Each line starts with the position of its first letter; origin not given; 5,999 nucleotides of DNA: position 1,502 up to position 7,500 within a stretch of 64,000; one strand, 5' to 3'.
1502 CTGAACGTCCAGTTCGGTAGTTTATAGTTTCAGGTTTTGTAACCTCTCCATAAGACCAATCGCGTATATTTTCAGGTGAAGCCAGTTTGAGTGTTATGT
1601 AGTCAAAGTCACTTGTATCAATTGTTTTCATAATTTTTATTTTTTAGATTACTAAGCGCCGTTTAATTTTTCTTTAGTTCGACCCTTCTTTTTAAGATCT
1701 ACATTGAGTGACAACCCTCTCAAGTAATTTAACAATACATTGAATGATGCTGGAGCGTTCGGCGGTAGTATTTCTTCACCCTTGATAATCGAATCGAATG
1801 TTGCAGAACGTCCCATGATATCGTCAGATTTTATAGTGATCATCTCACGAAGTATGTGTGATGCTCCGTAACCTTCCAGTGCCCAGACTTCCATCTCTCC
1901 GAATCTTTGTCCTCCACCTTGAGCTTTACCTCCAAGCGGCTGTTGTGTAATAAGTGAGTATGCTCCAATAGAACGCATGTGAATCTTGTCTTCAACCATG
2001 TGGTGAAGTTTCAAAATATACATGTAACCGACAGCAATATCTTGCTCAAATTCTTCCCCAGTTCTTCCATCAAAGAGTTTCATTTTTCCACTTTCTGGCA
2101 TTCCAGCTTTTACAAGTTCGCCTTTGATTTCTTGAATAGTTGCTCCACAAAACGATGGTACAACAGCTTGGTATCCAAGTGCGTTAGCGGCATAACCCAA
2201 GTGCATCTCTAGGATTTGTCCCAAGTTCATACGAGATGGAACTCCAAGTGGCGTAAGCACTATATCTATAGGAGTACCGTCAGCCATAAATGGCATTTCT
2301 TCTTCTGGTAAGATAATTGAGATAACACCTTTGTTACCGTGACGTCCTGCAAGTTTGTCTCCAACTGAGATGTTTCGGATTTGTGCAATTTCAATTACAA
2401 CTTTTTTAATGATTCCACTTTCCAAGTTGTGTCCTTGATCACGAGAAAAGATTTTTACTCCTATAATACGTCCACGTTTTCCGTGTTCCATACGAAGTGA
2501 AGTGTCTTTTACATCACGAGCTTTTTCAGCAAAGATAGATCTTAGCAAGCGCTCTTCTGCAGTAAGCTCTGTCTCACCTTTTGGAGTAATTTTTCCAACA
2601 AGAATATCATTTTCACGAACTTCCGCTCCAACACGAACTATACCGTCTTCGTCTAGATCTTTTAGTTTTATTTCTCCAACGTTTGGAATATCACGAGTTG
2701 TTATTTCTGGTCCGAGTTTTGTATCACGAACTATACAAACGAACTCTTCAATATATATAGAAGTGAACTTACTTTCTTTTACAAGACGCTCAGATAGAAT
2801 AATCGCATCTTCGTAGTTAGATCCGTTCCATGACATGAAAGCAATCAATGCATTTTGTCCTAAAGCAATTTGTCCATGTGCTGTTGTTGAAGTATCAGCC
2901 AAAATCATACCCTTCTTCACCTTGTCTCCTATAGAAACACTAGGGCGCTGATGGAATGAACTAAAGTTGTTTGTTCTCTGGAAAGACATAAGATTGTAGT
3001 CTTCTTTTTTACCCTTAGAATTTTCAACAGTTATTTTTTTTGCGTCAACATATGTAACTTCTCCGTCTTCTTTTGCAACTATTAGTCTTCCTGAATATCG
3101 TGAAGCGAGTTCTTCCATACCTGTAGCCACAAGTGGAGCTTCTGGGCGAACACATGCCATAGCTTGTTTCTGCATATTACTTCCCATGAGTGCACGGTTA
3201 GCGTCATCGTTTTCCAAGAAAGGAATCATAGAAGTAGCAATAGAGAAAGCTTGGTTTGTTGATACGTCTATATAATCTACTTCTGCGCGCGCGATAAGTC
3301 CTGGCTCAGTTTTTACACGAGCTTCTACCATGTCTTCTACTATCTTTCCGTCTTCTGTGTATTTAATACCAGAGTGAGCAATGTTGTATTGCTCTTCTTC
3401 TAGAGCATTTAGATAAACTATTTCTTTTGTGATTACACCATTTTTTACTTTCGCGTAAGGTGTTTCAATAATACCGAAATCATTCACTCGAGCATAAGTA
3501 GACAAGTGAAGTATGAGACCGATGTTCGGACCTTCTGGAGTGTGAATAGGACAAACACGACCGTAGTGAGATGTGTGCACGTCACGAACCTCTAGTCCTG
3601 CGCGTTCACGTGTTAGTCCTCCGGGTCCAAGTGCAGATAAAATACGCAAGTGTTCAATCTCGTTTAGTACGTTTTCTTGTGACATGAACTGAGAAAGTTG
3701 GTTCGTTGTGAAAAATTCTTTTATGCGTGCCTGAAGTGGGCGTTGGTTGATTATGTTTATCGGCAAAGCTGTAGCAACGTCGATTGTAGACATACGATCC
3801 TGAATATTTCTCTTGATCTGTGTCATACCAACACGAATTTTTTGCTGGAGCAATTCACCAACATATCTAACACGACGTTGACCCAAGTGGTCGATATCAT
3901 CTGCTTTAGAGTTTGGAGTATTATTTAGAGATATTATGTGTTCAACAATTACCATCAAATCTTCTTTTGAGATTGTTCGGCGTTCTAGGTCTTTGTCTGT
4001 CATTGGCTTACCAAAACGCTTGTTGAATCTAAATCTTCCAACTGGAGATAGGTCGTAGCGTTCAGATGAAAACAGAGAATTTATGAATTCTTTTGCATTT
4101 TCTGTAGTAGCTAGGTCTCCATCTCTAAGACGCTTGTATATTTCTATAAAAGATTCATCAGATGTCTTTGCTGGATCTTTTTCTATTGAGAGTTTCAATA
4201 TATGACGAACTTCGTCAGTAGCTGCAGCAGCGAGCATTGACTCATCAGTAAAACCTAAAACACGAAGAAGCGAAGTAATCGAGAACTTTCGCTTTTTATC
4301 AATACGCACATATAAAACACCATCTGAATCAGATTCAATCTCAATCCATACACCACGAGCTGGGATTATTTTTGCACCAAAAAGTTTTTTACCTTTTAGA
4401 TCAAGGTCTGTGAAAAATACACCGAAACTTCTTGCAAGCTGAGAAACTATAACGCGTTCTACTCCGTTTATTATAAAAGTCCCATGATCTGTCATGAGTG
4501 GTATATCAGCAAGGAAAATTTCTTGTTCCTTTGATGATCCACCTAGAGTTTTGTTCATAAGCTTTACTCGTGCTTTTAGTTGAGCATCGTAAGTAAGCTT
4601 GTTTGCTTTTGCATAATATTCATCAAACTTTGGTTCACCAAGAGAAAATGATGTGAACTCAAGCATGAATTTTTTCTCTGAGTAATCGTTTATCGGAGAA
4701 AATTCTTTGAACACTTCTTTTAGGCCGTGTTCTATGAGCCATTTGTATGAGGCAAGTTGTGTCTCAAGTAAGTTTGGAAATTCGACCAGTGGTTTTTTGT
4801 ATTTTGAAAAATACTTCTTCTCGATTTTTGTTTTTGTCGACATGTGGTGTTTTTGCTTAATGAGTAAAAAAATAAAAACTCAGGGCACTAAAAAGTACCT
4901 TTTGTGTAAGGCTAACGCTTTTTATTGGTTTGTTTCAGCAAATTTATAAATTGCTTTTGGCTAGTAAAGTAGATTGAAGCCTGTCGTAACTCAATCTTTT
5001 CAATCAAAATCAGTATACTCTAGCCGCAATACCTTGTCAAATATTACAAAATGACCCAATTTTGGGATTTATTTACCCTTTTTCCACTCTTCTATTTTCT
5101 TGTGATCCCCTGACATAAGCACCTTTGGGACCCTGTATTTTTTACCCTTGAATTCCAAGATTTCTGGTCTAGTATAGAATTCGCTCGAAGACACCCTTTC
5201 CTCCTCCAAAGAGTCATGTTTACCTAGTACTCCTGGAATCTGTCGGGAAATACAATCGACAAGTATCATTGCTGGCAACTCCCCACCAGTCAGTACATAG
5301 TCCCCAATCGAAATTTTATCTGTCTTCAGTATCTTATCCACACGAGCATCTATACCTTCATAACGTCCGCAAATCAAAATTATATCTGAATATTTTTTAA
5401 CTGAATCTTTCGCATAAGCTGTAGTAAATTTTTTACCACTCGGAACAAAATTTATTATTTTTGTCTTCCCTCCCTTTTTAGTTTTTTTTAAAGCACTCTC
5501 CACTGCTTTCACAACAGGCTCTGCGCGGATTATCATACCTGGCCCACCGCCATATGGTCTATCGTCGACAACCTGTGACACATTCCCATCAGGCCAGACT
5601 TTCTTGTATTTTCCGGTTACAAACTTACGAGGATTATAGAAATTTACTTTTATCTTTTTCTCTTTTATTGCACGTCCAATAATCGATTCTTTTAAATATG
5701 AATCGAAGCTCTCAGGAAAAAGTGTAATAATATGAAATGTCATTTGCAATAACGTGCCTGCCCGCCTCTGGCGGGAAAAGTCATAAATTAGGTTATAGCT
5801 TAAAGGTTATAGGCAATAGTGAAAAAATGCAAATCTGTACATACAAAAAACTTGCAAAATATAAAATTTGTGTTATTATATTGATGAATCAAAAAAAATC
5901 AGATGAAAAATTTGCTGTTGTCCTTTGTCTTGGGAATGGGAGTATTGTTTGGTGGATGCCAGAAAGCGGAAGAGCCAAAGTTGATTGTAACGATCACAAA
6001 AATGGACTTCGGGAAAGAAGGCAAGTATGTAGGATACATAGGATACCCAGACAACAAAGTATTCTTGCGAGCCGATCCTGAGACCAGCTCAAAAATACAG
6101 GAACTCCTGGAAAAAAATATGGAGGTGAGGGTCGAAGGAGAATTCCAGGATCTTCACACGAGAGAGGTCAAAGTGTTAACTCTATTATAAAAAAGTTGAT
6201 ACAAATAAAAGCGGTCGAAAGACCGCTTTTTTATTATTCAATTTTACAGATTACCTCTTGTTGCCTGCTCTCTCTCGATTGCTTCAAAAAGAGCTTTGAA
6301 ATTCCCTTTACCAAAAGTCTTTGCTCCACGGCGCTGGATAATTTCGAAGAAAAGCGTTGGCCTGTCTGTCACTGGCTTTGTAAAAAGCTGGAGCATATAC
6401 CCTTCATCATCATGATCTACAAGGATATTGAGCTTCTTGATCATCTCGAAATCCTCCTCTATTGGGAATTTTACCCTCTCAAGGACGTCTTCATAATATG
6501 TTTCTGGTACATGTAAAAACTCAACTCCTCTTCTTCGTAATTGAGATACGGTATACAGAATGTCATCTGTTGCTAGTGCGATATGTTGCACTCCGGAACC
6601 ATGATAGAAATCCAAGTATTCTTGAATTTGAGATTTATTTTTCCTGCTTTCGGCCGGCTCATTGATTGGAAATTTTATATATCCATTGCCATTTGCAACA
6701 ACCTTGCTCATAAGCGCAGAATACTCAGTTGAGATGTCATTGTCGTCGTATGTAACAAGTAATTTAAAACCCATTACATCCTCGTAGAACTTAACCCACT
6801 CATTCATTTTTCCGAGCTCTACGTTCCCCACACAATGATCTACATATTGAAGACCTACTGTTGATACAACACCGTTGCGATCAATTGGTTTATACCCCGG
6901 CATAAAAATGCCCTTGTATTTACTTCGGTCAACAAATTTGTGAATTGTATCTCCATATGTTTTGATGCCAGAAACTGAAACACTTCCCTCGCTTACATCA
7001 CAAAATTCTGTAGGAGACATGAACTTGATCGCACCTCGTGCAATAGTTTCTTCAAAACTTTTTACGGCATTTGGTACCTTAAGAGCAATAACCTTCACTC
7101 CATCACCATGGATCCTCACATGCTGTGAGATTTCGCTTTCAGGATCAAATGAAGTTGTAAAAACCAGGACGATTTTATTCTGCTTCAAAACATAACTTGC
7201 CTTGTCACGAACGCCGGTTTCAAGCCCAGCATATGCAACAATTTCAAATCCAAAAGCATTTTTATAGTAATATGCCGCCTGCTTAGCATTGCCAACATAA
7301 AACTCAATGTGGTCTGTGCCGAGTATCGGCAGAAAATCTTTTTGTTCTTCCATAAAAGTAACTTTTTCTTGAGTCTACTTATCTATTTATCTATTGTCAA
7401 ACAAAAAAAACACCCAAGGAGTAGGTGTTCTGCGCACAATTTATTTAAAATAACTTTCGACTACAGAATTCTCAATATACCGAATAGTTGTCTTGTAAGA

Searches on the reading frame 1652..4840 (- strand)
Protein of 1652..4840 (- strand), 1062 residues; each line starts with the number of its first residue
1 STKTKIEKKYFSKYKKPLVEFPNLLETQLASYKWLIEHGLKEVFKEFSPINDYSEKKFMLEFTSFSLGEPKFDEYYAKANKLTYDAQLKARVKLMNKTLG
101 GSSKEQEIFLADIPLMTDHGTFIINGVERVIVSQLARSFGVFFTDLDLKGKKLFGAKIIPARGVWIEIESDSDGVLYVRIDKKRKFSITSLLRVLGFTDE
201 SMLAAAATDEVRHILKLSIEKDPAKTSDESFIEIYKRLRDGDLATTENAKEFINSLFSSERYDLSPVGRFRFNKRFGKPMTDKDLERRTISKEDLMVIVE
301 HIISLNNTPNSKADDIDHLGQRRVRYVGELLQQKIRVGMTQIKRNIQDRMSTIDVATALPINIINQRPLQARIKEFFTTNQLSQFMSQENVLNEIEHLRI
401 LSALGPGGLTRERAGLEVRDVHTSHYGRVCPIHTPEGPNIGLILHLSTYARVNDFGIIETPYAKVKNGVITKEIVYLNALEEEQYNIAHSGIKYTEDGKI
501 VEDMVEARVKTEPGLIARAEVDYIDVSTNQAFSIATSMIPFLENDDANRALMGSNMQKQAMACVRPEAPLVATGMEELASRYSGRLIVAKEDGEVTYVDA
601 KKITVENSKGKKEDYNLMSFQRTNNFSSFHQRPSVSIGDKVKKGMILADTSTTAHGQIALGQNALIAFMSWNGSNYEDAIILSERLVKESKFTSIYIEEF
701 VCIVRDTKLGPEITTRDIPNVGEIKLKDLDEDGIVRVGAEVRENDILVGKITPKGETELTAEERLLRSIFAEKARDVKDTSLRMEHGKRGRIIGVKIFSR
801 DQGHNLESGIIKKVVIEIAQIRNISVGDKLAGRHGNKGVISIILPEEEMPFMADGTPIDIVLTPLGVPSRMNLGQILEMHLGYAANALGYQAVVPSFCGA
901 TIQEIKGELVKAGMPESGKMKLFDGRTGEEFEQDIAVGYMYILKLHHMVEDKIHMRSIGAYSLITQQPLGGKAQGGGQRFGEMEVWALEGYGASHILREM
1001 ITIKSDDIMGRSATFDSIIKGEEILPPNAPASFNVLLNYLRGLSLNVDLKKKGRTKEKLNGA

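Call 55: search_protein_families(library=pfam, proteins=[window:1652-4840:-], max_evalue=0.001)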
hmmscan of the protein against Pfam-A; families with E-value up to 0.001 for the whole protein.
window:1652-4840:- (1062 aa): 6 families
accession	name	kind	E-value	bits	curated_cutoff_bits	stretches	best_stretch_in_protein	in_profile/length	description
PF00562.33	RNA_pol_Rpb2_6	-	4.5e-126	421.4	23.4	1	588-974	1-373/373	RNA polymerase Rpb2, domain 6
PF04565.21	RNA_pol_Rpb2_3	-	7.7e-26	90.5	21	1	384-452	1-68/68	RNA polymerase Rpb2, domain 3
PF04560.25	RNA_pol_Rpb2_7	-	7.1e-22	78.1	32.1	1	976-1051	1-86/87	RNA polymerase Rpb2, domain 7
PF04561.19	RNA_pol_Rpb2_2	-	8.4e-21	74.9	21.7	1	156-325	22-190/190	RNA polymerase Rpb2, domain 2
PF10385.14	RNA_pol_Rpb2_45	-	8.2e-20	71.1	28.2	1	462-527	1-66/66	RNA polymerase beta subunit external 1 domain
PF04563.20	RNA_pol_Rpb2_1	-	4.1e-16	59.6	28.2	1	23-351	1-181/203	RNA polymerase beta subunit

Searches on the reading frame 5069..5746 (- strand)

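Call 55: search_protein_families(library=pfam, proteins=[window:5069-5746:-], max_evalue=0.001)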
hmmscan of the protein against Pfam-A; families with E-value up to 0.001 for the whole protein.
window:5069-5746:- (225 aa): 1 family
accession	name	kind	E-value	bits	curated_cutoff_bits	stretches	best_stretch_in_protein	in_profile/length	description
PF01746.26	tRNA_m1G_MT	-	1.8e-37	129.4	27.3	1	55-223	23-183/195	tRNA (Guanine-1)-methyltransferase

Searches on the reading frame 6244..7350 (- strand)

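Call 55: search_protein_families(library=pfam, proteins=[window:6244-7350:-], max_evalue=0.001)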
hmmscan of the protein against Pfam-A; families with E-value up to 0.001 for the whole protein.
window:6244-7350:- (368 aa): 4 families
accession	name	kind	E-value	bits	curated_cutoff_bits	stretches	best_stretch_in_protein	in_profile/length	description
PF00903.31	Glyoxalase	-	3.2e-22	79.6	20.6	2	180-291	10-108/121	Glyoxalase/Bleomycin resistance protein/Dioxygenase superfamily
PF13669.12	Glyoxalase_4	-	8.2e-10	39.4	27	1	184-280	12-95/109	Glyoxalase/Bleomycin resistance protein/Dioxygenase superfamily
PF14696.12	Glyoxalase_5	-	7.6e-08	33.1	27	1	9-144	7-128/139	Hydroxyphenylpyruvate dioxygenase, HPPD, N-terminal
PF13468.12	Glyoxalase_3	-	0.00051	20.6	25.1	0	221-280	45-102/176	Glyoxalase-like domain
